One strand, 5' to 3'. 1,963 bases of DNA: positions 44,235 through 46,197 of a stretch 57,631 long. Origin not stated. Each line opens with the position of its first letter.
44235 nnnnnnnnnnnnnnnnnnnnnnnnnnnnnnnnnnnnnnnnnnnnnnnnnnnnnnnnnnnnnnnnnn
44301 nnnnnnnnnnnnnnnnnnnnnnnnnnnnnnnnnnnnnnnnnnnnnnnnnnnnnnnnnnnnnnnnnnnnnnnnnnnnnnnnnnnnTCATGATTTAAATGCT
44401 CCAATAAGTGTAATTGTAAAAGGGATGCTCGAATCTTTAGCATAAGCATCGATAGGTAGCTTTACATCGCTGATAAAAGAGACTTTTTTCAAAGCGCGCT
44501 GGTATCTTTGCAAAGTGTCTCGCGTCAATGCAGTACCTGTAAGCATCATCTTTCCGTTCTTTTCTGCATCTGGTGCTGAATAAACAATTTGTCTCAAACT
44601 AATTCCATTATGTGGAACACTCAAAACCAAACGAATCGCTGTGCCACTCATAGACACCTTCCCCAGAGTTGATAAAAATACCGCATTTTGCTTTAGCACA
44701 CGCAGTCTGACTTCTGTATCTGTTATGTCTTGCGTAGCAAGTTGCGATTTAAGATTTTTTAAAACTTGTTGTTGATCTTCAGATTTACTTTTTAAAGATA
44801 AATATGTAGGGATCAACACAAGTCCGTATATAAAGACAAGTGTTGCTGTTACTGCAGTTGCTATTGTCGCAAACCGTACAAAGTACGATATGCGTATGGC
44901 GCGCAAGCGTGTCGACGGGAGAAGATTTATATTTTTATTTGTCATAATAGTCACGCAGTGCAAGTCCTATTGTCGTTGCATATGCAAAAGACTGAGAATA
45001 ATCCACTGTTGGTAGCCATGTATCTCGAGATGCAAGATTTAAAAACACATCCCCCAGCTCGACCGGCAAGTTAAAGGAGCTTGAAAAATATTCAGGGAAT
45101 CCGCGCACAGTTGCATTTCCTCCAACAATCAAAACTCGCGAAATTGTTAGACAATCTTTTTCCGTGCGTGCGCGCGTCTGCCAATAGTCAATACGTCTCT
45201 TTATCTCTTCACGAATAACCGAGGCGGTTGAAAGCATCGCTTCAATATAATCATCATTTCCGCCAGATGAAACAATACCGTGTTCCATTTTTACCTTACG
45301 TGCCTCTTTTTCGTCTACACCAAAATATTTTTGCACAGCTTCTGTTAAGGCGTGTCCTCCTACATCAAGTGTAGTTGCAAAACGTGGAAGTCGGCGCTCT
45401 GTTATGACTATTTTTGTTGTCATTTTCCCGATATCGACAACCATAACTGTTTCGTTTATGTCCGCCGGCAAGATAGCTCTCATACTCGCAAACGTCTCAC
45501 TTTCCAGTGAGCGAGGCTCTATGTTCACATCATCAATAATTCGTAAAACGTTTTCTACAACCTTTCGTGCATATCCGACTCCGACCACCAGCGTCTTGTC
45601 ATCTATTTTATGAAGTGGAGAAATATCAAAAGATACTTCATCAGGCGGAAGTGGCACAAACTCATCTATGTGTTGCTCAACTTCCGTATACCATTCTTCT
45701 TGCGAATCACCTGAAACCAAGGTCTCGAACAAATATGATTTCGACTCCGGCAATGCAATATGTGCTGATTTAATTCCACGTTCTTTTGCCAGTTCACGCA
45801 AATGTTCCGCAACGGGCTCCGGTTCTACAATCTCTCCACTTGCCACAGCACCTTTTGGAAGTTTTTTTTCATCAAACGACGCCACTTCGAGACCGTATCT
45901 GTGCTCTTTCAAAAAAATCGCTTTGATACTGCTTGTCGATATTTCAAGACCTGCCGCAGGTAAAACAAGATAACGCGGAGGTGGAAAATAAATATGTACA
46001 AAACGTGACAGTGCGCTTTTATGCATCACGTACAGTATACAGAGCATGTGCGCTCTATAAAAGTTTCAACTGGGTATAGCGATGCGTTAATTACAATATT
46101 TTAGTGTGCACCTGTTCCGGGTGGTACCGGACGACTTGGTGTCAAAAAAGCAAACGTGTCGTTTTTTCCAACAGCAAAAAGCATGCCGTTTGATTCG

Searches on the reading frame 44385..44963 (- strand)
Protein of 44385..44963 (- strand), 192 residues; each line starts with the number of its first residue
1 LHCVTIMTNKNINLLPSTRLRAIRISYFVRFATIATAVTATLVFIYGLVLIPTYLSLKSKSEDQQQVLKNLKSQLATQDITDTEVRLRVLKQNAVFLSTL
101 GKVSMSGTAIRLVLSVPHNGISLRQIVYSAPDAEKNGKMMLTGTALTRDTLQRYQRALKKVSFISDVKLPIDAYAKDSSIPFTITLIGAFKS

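Call 19: search_protein_families(library=pfam, proteins=[window:44385-44963:-], max_evalue=0.01)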
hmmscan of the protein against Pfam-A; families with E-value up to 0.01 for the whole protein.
window:44385-44963:- (192 aa): 1 family
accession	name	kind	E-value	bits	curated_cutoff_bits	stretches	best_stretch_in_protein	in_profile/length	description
PF05137.18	PilN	-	0.0055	17.2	22.8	0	120-170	13-57/78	Fimbrial assembly protein (PilN)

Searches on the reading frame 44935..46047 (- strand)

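Call 19: search_protein_families(library=pfam, proteins=[window:44935-46047:-], max_evalue=0.01)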
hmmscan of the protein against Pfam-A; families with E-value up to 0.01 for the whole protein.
window:44935-46047:- (370 aa): 4 families
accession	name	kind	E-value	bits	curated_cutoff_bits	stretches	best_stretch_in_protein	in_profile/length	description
PF11104.14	PilM_2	-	2.9e-34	119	27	1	33-366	1-339/340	Type IV pilus assembly protein PilM;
PF14450.12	FtsA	-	2e-12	48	31.8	1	202-360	1-126/127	Cell division protein FtsA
PF06723.19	MreB_Mbl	-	4.1e-06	26.3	27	1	184-265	130-217/327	MreB/Mbl protein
PF21522.3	MreB-like_C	-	0.0038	18.2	27.8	1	203-311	1-113/123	Archaeal actin homologue MreB-like, C-terminal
